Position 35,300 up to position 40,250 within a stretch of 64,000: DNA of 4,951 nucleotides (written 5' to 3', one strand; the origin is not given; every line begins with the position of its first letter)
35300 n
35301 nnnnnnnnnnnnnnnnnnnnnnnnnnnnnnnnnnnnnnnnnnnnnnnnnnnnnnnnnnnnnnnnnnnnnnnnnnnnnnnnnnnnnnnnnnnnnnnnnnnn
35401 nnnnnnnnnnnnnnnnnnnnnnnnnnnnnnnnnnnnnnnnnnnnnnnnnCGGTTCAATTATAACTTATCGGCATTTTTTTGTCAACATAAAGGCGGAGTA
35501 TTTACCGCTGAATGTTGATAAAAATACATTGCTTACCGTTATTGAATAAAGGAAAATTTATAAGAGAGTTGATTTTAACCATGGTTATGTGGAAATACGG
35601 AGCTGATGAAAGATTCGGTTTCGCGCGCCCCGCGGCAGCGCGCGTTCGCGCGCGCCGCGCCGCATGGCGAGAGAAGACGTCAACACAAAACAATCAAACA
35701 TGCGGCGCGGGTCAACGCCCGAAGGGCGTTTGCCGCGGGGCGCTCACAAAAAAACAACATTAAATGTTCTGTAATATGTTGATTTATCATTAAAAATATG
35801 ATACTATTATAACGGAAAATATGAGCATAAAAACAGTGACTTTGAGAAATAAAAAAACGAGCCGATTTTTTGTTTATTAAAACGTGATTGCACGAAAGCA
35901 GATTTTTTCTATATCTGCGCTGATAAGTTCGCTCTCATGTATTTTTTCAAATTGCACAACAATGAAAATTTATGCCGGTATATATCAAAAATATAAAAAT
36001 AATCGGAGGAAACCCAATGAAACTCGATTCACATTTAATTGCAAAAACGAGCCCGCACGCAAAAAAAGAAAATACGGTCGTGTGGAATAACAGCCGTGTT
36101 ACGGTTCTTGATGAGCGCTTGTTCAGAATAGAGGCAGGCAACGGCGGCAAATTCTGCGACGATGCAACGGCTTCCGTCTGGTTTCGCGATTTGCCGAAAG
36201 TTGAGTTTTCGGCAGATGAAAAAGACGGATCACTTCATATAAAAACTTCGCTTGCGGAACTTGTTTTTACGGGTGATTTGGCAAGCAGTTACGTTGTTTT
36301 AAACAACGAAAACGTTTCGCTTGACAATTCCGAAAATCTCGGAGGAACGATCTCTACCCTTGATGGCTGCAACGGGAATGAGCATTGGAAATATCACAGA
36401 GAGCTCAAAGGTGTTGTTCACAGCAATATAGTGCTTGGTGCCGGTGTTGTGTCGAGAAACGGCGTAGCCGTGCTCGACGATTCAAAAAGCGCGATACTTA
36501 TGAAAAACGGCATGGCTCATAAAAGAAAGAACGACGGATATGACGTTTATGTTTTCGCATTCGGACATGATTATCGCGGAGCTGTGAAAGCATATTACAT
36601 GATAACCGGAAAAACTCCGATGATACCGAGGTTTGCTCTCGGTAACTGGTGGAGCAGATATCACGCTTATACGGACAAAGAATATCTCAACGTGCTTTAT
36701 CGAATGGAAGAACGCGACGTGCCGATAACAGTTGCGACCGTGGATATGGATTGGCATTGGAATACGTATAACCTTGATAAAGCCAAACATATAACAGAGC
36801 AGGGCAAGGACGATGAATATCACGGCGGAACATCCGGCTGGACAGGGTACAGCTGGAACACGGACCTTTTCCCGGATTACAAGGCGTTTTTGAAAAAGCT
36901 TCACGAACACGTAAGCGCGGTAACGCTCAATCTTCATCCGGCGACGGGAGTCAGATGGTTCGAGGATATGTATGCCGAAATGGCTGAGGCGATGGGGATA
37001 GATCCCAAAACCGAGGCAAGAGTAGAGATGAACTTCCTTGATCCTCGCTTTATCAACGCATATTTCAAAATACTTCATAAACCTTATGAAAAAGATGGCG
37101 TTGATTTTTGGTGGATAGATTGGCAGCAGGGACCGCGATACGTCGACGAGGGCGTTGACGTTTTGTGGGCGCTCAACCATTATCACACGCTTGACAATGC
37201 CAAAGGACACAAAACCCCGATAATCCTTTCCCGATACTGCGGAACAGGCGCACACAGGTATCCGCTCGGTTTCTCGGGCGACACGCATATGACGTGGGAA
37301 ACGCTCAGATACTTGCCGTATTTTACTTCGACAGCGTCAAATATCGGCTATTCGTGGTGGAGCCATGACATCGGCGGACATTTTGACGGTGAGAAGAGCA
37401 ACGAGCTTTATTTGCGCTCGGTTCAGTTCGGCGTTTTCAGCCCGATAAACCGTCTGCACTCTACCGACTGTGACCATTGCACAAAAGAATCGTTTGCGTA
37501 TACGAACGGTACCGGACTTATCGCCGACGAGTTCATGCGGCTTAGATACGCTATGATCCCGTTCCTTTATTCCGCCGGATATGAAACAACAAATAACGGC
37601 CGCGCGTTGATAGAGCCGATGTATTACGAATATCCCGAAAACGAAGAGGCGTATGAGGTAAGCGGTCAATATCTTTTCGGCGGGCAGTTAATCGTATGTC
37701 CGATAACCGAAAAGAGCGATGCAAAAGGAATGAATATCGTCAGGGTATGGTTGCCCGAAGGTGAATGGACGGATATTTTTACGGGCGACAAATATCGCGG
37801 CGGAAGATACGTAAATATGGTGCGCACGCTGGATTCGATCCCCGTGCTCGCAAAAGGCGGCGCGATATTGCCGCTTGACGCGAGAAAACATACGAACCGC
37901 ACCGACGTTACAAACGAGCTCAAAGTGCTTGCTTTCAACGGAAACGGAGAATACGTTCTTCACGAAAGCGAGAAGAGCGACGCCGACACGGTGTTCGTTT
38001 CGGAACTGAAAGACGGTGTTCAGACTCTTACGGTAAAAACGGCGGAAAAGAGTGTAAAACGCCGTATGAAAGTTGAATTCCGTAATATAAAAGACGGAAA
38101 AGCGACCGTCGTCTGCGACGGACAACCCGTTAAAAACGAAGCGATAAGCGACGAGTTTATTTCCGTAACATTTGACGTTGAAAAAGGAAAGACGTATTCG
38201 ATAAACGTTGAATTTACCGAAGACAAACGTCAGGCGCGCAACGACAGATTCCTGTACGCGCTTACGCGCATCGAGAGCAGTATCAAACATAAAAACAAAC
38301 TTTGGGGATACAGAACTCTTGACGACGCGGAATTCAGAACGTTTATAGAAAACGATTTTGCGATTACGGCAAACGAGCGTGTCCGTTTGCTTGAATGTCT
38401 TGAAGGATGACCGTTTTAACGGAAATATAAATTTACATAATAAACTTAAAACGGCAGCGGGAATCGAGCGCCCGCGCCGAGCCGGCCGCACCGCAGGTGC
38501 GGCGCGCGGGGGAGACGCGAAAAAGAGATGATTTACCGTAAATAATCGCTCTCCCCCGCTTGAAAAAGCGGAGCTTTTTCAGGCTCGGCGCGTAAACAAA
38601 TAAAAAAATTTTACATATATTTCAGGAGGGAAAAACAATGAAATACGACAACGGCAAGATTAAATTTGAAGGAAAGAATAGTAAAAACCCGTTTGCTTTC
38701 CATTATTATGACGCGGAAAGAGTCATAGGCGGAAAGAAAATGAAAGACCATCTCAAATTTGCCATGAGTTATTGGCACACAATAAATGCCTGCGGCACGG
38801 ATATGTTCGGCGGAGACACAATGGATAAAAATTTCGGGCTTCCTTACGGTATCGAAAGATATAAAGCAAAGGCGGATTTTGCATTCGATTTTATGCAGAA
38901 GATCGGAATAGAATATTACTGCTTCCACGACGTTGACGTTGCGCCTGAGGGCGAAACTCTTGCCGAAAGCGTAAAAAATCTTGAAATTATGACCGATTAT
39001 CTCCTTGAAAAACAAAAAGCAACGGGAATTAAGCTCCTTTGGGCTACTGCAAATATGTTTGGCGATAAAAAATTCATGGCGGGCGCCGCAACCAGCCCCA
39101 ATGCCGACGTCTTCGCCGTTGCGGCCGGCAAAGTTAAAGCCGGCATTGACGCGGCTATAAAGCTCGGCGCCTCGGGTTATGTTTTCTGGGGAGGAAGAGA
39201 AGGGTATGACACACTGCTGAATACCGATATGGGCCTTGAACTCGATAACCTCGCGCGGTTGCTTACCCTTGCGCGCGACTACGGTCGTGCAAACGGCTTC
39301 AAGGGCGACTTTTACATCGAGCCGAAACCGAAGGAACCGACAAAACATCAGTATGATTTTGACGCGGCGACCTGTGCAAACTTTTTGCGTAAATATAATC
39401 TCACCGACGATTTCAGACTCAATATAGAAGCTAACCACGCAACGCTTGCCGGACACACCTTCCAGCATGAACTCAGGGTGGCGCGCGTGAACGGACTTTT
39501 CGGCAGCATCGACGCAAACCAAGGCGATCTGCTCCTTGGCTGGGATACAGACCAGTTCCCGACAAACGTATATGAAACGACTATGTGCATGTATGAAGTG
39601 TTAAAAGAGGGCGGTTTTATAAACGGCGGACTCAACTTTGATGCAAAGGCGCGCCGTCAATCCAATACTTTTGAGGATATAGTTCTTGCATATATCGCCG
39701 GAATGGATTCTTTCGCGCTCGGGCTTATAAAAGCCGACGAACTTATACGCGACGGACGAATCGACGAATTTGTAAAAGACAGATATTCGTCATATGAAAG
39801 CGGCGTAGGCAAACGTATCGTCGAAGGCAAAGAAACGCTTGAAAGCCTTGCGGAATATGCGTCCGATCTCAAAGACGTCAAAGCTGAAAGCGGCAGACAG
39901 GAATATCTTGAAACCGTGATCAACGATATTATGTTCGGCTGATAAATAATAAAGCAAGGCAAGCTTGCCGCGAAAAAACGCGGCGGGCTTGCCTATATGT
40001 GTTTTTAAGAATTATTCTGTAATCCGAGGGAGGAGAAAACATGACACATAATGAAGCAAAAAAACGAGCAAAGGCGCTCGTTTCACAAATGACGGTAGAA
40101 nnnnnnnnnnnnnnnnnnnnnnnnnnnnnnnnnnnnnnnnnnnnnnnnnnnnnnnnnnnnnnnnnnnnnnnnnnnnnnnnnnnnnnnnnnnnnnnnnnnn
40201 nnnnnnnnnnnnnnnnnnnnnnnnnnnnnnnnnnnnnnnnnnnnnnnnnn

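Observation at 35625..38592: Two GC-rich ~120-nt elements with the same four-helix-junction fold but largely different sequence flank the GH31 gene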

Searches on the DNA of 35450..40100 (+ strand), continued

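Call 42: search_with_rna_model(model_id=R1, sources=[L088, L089, L090, L091, L087, L082], max_evalue=10, filters=off)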
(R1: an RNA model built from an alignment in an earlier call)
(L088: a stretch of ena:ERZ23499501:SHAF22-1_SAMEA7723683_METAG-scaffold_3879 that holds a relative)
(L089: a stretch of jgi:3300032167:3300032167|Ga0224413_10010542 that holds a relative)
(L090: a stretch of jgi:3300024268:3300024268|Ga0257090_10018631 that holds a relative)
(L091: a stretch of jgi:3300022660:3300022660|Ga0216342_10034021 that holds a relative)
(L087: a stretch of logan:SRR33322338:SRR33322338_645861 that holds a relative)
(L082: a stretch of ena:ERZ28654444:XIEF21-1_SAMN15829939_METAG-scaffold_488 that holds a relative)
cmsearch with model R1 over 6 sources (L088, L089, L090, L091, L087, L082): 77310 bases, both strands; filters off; matches with E-value up to 10: 43.
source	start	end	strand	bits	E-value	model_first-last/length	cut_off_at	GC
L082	7006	7124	+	149.8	4e-36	1-119/119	no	0.71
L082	7006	7124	-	52.6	3.5e-11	1-119/119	no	0.71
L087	1133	1254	+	39.2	9.3e-08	1-119/119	no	0.62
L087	1133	1254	-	28.9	4.2e-05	1-119/119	no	0.62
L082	9855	9954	+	28.4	5.7e-05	1-119/119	no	0.59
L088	693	800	+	24.7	0.00052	1-119/119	no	0.7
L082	9853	9956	-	21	0.0045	1-119/119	no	0.6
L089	12015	12117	-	18.4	0.021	1-119/119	no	0.52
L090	12015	12117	-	18.4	0.021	1-119/119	no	0.52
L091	6089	6191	-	18.4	0.021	1-119/119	no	0.52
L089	9973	10004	+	15.8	0.099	1-119/119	no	0.53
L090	9973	10004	+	15.8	0.099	1-119/119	no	0.53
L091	4047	4078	+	15.8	0.099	1-119/119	no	0.53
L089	9973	10004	-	15.8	0.099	1-119/119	no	0.53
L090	9973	10004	-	15.8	0.099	1-119/119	no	0.53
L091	4047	4078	-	15.8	0.099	1-119/119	no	0.53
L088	693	800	-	13.5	0.38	1-119/119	no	0.7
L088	2968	3052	+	13.2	0.45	1-119/119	no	0.42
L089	12017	12115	+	13.1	0.47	1-119/119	no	0.53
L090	12017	12115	+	13.1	0.47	1-119/119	no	0.53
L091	6091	6189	+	13.1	0.47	1-119/119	no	0.53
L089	6130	6152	+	12.2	0.8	1-119/119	no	0.78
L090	6130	6152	+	12.2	0.8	1-119/119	no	0.78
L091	204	226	+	12.2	0.8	1-119/119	no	0.78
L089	475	509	+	11.2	1.5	1-119/119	no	0.54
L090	475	509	+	11.2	1.5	1-119/119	no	0.54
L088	1861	1917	-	11.1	1.6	1-119/119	no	0.67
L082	332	359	+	10.3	2.5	1-119/119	no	0.46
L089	475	509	-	10.3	2.5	1-119/119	no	0.54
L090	475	509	-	10.3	2.5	1-119/119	no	0.54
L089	6130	6152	-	10.2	2.7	1-119/119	no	0.78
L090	6130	6152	-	10.2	2.7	1-119/119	no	0.78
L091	204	226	-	10.2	2.7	1-119/119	no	0.78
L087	2621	2652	+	9.8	3.4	1-119/119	no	0.62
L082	11323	11354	+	9.8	3.4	1-119/119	no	0.62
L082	332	359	-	9.7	3.5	1-119/119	no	0.46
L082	2551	2584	+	9.4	4.2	1-119/119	no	0.38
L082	2551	2584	-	9.4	4.2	1-119/119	no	0.38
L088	3389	3486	+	8.8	6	1-119/119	no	0.56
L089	18636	18740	+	8.6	6.7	1-119/119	no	0.61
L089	14110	14135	+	8.5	7.3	1-119/119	no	0.5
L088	489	514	+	8.2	8.9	1-119/119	no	0.5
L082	892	925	+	8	9.6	1-119/119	no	0.5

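Call 58: search_with_rna_model(model_id=R1, sources=[L092, L095, L096, L093], max_evalue=1, filters=off)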
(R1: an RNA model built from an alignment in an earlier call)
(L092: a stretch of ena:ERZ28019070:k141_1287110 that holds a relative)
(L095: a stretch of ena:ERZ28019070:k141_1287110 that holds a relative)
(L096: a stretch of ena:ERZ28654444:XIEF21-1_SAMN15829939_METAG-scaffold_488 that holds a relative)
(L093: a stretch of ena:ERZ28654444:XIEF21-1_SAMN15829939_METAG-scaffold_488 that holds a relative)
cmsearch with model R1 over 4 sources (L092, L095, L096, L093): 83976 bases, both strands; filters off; matches with E-value up to 1: 8.
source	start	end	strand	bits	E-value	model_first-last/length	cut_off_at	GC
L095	2476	2595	-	59.7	5.6e-13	1-119/119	no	0.68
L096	2476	2595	-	59.7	5.6e-13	1-119/119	no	0.68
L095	2476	2595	+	47.6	7.1e-10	1-119/119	no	0.68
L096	2476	2595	+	47.6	7.1e-10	1-119/119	no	0.68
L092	11895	11922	-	13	0.54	1-119/119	no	0.57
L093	8047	8074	-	13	0.54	1-119/119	no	0.57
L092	11895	11922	+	12.6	0.69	1-119/119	no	0.57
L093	8047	8074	+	12.6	0.69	1-119/119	no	0.57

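Call 67: search_with_rna_model(model_id=R1, sources=[L097, L098, L099, L100, L101, L102, L103, L104, L105, L106, L107, L108, L109, L110, L111], max_evalue=1, filters=off)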
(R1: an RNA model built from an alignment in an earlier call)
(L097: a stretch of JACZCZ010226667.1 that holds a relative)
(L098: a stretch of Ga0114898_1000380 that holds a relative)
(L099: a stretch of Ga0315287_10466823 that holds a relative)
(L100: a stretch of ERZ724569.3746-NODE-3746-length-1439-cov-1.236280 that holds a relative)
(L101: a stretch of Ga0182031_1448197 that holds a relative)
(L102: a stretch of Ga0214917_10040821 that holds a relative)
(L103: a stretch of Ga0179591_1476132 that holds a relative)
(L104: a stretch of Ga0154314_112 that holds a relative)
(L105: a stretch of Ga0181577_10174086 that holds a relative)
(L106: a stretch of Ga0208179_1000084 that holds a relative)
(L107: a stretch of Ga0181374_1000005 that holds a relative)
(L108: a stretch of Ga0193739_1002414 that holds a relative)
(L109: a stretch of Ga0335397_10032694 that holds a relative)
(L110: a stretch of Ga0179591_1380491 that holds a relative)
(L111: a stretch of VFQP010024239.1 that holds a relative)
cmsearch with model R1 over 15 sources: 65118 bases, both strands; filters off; matches with E-value up to 1: 22.
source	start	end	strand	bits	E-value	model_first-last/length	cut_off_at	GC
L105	1346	1433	+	26.6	0.00014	1-119/119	no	0.55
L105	1346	1433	-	26.6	0.00014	1-119/119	no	0.55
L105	413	537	+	21.1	0.0037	1-119/119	no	0.65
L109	2590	2615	-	18.6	0.016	1-119/119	no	0.92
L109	2590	2615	+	18.2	0.02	1-119/119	no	0.92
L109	1243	1324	-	16.5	0.053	1-119/119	no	0.76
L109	3711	3785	-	16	0.071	1-119/119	no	0.76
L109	210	237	+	16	0.072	1-119/119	no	0.86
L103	3138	3253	-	15.4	0.11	1-119/119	no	0.62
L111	691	809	+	15.3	0.11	1-119/119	no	0.63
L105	417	533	-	14.9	0.14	1-119/119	no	0.66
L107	10646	10755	-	14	0.24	1-119/119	no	0.64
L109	32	115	-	13.7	0.29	1-119/119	no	0.74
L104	3819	3890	+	13.2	0.38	1-119/119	no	0.75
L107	9187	9303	-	13.1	0.4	1-119/119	no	0.6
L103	1456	1557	+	12.8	0.48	1-119/119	no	0.48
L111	1274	1302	+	12.8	0.49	1-119/119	no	0.86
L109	210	237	-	12.7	0.5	1-119/119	no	0.86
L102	2442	2522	-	12.5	0.58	1-119/119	no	0.78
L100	1380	1412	-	12.3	0.65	1-119/119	no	0.76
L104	7887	8002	+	11.9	0.82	1-119/119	no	0.57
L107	11930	12020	+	11.9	0.83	1-119/119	no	0.68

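Call 71: build_rna_model(alignment_id=A6, structure=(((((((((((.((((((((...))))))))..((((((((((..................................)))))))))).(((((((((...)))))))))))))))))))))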
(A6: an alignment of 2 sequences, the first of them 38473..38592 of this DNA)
Model R2 built from alignment A6 (2 sequences, 120 columns); structure: as given.
model positions 120; base pairs 38; branch points 2; effective number of sequences 0.58; information 0.591 bits per position. Calibrated on 0.2 Mb of random sequence (short: E-values are rough).
structure used (alignment columns):
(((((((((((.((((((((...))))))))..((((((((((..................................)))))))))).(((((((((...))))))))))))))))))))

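Call 72: search_with_rna_model(model_id=R2, sources=[window, L092, L095], max_evalue=1, filters=default)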
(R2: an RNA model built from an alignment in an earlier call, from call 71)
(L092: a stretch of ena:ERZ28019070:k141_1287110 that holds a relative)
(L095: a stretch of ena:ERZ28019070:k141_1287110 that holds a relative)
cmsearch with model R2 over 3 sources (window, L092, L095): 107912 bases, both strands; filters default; matches with E-value up to 1: 3.
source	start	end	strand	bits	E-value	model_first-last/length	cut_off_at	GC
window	38473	38592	+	154.8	1.6e-31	1-120/120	no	0.63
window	38473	38592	-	75.4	3.7e-14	1-120/120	no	0.63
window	35626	35742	+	41.2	1.1e-06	1-120/120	no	0.71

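Call 73: search_with_rna_model(model_id=R2, sources=[L001, L002, L003, L004, L005, L006, L007, L008, L009, L010, L011, L012, L013, L014, L015, L016, L017, L018, L019, L020, L021, L022, L023, L024, L025, L026, L027, L028, L029, L030, L031, L032, L033, L034, L035, L036, L037, L038, L039, L040, L041, L042, L043, L044, L045, L046, L047, L048, L049, L050, L051, L052, L053, L054, L055, L056, L057, L058, L059, L060, L061, L062, L063, L064, L065, L066, L067, L068, L069, L070, L071, L072, L073, L074, L075, L076, L077, L078, L079, L080, L084, L085, L086, L088, L089, L094], max_evalue=1)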
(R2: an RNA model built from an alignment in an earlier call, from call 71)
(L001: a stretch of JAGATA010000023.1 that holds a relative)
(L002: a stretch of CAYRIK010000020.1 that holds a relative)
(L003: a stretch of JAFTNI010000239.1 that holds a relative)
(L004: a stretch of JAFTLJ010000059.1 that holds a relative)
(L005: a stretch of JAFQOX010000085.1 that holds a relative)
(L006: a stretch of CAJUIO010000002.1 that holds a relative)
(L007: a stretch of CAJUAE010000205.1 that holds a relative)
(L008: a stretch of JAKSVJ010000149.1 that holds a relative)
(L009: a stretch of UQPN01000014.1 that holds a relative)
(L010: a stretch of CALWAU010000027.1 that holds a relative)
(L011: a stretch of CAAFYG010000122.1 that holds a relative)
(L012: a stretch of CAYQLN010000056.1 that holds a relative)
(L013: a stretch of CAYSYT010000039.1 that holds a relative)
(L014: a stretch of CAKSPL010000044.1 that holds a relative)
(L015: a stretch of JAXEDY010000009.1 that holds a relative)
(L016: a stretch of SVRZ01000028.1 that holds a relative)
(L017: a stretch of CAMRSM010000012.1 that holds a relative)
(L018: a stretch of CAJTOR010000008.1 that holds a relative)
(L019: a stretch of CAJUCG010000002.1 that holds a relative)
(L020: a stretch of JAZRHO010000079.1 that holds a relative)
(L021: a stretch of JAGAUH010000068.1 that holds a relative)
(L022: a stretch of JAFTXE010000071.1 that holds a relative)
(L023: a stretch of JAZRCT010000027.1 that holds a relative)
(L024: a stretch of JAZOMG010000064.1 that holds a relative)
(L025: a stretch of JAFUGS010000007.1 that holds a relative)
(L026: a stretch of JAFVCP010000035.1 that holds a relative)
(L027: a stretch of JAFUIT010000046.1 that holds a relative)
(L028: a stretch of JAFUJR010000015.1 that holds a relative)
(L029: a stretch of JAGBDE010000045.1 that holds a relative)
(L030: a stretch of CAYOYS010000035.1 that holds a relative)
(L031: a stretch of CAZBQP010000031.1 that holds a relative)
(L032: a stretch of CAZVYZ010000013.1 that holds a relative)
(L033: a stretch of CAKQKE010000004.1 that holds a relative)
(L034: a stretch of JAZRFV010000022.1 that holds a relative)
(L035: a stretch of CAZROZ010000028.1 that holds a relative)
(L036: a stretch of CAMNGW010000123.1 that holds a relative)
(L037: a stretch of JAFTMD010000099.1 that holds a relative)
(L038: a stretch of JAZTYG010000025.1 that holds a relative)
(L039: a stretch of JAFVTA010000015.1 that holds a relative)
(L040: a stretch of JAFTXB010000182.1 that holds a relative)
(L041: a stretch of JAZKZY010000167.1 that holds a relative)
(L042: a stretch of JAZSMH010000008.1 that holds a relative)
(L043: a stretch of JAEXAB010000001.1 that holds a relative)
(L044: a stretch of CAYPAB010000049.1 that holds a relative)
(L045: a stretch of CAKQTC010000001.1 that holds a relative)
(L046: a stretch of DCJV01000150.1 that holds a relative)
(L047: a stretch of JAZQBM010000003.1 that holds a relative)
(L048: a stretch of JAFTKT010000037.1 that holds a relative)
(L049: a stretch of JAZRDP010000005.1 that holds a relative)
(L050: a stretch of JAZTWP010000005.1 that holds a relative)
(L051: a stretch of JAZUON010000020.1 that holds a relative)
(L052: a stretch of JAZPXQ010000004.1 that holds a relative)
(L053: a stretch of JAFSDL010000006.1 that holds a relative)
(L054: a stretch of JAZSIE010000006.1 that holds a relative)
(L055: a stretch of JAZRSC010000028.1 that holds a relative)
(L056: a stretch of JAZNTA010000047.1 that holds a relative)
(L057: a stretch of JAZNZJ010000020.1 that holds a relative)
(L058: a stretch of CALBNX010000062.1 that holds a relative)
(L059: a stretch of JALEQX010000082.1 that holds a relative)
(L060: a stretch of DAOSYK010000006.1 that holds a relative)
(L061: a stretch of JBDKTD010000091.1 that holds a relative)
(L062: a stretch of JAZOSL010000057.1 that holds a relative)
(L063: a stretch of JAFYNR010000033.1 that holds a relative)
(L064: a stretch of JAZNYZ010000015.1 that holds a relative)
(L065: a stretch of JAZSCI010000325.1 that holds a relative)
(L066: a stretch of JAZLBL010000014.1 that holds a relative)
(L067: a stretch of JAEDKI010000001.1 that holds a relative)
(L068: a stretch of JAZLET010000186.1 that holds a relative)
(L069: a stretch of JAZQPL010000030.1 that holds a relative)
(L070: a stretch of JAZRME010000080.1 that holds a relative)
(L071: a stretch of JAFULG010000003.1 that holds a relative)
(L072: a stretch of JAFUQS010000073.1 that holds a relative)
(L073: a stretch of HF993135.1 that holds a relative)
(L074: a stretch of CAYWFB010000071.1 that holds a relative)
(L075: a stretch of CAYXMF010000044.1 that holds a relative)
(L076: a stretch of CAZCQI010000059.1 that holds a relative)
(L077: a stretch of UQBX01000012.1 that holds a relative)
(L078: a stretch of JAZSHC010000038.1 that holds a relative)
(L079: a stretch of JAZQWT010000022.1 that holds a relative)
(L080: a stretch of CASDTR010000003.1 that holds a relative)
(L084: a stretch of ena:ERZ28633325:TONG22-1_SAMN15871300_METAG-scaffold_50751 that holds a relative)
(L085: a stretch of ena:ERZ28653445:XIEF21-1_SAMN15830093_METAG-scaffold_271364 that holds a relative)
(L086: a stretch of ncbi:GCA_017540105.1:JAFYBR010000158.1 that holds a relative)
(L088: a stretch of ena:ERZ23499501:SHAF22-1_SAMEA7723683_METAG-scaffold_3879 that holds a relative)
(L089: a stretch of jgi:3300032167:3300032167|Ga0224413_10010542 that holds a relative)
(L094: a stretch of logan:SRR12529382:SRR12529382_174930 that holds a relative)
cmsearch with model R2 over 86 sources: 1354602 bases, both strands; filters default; matches with E-value up to 1: 0.
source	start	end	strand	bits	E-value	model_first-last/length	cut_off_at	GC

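Call 77: search_dna_similar(query=window:35600-35770:+, collection=plasmids, mode=distant, max_evalue=0.01, max_rows=10)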
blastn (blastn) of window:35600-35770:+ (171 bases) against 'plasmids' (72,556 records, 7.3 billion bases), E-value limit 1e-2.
No match.

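Call 78: search_with_rna_model(model_id=R1, sources=[window, L095, L087], max_evalue=0.000001, make_alignment=true)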
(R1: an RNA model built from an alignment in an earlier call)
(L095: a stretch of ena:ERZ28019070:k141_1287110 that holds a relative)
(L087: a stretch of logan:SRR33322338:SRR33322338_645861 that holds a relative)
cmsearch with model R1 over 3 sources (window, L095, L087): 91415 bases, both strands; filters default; matches with E-value up to 0.000001: 6.
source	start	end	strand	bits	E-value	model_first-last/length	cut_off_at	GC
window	35625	35743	+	149.8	4.6e-36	1-119/119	no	0.71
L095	2476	2595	-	59.8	6e-13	1-119/119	no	0.68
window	35625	35743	-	52.6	4.1e-11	1-119/119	no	0.71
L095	2476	2595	+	47.6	7.7e-10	1-119/119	no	0.68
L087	1133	1254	+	39.3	1.1e-07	1-119/119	no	0.62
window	38474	38591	+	38.7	1.5e-07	1-119/119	no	0.63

Alignment A8: 6 matches aligned to the model, 171 columns, each read 5' to 3' on its own strand. Consensus structure (alignment columns), stored with it:
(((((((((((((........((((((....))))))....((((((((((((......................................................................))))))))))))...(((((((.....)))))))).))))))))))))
